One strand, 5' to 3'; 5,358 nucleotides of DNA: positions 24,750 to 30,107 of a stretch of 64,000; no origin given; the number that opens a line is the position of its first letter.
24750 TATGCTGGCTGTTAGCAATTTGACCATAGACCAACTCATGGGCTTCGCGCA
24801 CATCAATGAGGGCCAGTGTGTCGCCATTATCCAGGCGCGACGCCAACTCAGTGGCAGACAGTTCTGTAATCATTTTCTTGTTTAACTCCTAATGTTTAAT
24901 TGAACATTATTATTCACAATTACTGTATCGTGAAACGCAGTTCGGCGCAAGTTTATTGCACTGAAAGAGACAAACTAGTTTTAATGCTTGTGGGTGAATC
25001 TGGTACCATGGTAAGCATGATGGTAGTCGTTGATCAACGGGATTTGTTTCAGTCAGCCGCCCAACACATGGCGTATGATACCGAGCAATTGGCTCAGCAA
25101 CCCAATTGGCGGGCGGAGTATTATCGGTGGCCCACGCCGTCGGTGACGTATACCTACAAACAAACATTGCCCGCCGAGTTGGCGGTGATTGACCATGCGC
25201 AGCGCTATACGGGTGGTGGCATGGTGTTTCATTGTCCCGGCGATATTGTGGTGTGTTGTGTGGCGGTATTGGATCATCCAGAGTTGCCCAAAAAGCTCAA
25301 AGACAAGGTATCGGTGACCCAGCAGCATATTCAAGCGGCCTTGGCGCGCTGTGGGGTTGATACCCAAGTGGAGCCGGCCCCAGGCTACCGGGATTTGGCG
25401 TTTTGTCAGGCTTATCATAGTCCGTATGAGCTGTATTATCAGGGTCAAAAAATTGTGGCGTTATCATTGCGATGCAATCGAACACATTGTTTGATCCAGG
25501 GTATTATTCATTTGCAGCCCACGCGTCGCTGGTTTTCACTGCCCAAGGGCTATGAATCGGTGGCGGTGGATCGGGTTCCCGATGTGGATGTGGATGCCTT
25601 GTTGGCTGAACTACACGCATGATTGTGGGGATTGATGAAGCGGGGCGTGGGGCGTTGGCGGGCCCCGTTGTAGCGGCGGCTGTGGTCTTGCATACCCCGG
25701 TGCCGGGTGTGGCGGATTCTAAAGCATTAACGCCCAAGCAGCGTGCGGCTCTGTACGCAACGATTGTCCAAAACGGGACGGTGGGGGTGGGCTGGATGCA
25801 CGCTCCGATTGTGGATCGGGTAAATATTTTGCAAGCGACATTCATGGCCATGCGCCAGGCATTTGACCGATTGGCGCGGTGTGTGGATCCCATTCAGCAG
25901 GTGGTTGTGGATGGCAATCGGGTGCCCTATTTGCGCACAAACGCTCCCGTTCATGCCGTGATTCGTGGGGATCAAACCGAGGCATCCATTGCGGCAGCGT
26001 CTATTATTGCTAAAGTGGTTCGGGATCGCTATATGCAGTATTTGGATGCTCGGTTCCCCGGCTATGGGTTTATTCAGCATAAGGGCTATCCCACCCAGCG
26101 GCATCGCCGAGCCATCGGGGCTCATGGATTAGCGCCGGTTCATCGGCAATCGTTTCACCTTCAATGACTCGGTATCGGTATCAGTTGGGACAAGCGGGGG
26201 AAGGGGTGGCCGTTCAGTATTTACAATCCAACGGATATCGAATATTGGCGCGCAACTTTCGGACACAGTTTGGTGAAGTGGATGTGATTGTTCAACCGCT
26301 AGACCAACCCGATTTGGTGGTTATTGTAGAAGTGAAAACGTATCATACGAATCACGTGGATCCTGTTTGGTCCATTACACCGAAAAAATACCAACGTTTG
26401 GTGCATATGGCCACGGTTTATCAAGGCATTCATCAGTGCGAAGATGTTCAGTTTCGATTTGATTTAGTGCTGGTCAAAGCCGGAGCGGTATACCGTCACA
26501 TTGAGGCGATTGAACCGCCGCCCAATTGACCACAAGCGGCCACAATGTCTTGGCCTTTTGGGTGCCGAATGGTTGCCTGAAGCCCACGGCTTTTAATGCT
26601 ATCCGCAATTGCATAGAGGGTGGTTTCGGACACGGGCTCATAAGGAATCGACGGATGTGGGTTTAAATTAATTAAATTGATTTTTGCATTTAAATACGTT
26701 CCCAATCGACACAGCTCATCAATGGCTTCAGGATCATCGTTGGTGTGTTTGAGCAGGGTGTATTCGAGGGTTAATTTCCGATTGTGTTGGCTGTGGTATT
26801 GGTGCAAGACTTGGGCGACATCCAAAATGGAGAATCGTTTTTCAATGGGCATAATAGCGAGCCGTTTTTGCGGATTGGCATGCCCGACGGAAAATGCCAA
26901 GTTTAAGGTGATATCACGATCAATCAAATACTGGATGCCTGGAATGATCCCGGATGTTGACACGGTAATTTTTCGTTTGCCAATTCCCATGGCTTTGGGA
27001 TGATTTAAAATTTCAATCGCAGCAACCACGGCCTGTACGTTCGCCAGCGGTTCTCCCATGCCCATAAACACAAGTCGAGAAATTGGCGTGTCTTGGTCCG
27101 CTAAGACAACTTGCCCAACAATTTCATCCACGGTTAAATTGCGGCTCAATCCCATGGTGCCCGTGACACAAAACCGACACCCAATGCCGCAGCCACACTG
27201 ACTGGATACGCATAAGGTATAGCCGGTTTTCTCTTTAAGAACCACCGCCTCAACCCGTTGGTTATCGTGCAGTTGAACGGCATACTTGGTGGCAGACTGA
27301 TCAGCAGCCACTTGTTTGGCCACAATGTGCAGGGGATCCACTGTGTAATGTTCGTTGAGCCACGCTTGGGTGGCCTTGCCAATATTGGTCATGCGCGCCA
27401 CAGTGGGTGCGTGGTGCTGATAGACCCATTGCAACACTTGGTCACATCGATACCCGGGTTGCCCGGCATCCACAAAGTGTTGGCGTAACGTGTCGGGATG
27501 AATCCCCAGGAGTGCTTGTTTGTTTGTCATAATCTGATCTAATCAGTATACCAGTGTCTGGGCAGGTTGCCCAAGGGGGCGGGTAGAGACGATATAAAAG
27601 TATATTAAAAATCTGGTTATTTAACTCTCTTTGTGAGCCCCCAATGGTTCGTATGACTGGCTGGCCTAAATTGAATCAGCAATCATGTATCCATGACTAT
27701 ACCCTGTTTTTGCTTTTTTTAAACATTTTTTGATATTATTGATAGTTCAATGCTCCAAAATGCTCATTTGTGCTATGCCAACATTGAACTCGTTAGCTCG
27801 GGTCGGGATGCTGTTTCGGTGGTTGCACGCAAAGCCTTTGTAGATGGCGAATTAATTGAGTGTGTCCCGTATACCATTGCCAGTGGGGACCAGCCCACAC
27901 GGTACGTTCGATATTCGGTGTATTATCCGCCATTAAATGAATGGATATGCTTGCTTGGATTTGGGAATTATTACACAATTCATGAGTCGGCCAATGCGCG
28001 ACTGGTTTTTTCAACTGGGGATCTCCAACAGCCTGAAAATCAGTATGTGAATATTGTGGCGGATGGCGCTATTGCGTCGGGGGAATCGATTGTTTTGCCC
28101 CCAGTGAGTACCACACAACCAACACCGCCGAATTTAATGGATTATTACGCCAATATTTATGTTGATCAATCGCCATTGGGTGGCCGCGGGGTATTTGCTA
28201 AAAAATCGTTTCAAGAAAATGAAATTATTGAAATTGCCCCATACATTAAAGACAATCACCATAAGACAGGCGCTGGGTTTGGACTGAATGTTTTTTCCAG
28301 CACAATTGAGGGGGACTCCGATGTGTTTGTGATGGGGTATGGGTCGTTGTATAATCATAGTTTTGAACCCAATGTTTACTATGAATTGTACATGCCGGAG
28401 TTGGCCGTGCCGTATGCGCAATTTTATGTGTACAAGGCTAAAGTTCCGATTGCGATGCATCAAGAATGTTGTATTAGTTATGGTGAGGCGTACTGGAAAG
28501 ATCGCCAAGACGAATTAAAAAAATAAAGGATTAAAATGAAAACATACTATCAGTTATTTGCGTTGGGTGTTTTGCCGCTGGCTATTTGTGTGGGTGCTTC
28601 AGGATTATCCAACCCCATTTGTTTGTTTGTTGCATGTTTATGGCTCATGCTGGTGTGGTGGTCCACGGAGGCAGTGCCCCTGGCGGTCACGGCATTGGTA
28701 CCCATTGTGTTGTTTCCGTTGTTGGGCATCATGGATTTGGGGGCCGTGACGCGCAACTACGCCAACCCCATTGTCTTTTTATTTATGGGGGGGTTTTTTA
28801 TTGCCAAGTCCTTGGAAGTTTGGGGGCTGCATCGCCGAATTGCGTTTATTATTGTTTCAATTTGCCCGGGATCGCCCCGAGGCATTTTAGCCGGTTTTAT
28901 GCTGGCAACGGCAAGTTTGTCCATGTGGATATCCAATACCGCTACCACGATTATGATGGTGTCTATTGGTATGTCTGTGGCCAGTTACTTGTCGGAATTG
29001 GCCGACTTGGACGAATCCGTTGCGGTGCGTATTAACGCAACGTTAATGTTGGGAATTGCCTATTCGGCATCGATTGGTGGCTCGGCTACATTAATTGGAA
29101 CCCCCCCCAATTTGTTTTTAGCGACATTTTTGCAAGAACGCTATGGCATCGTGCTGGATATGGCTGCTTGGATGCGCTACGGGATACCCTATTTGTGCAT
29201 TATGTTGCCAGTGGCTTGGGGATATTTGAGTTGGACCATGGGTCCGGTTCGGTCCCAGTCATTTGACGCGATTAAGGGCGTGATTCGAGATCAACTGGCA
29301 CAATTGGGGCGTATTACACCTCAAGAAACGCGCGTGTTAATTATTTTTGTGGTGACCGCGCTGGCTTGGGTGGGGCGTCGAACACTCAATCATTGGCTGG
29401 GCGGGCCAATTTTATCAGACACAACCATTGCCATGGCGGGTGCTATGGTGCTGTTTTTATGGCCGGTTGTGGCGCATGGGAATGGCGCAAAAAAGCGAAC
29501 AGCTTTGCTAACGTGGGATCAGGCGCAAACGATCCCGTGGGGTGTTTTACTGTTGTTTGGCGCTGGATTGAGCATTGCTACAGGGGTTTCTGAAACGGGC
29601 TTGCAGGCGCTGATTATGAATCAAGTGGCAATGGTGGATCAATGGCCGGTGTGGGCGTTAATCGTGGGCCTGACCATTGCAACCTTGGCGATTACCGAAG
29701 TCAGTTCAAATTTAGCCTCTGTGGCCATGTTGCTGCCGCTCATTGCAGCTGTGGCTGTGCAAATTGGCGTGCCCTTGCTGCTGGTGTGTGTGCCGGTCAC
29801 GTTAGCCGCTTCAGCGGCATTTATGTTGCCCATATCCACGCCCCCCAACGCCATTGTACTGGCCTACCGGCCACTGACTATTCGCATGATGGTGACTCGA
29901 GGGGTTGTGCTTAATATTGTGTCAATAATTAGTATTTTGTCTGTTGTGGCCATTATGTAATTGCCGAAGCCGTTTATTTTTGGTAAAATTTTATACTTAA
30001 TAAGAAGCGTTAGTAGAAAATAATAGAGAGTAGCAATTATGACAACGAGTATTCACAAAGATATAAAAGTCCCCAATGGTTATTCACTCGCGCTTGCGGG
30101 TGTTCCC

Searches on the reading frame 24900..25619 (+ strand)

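Call 59: search_protein_families(library=pfam, proteins=[window:24900-25619:+], max_evalue=0.00001)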
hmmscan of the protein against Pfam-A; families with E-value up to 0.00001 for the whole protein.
window:24900-25619:+ (240 aa): 1 family
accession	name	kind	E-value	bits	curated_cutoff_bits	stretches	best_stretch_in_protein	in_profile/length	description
PF21948.1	LplA-B_cat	-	3.6e-11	43.8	27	1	97-212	56-153/200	Lipoyl protein ligase A/B catalytic domain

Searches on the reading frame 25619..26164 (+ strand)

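Call 59: search_protein_families(library=pfam, proteins=[window:25619-26164:+], max_evalue=0.00001)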
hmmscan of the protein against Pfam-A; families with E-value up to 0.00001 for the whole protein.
window:25619-26164:+ (182 aa): 1 family
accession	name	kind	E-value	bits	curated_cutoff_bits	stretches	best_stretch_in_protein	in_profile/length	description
PF01351.25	RNase_HII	-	1e-34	120.6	25.8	1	3-180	1-197/199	Ribonuclease HII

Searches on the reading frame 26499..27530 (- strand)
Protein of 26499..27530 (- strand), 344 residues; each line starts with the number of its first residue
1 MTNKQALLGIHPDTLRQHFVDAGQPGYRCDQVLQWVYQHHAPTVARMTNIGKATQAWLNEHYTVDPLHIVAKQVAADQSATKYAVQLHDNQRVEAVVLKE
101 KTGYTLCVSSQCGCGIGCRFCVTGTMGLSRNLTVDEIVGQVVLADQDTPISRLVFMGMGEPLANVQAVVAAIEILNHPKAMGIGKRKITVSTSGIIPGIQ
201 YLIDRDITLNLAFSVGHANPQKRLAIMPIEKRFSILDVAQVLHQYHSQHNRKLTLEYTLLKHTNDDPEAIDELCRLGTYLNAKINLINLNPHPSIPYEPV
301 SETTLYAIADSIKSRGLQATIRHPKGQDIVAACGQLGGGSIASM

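Call 59: search_protein_families(library=pfam, proteins=[window:26499-27530:-], max_evalue=0.00001)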
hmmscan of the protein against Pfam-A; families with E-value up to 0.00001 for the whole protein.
window:26499-27530:- (344 aa): 2 families
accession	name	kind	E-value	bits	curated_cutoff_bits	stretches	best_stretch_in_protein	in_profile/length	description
PF21016.3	RlmN_N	-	1.6e-13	50.6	24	1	7-63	3-59/60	Ribosomal RNA large subunit methyltransferase N-terminal domain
PF04055.27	Radical_SAM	-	1.1e-12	48.9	29.5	1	109-272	2-164/166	Radical SAM superfamily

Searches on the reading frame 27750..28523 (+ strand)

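Call 59: search_protein_families(library=pfam, proteins=[window:27750-28523:+], max_evalue=0.00001)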
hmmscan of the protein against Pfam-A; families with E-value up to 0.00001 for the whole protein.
window:27750-28523:+ (258 aa): 1 family
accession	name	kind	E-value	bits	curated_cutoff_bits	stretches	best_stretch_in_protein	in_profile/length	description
PF00856.33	SET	-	1e-08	36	22.4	1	145-245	1-105/105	SET domain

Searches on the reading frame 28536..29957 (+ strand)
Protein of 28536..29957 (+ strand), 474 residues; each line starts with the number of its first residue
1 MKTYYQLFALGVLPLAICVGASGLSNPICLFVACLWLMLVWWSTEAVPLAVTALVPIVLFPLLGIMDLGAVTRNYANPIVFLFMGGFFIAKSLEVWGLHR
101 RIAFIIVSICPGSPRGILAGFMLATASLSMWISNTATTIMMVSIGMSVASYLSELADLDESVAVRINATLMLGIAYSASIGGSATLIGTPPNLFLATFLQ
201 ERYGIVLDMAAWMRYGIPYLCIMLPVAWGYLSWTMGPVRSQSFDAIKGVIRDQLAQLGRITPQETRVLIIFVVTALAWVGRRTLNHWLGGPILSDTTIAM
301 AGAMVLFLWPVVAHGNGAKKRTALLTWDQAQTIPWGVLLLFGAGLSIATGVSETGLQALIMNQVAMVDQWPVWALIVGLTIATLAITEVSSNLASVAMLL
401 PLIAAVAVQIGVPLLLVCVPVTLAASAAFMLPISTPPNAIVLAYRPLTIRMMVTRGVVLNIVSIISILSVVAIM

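Call 59: search_protein_families(library=pfam, proteins=[window:28536-29957:+], max_evalue=0.00001)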
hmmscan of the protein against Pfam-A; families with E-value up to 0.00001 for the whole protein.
window:28536-29957:+ (474 aa): 2 families
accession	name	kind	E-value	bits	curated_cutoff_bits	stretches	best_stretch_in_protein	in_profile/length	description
PF00939.25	Na_sulph_symp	-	1.2e-61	209.6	27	1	14-471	16-462/472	Sodium:sulfate symporter transmembrane region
PF03600.22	CitMHS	-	9e-47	160.2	31.9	1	39-414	1-329/336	Citrate transporter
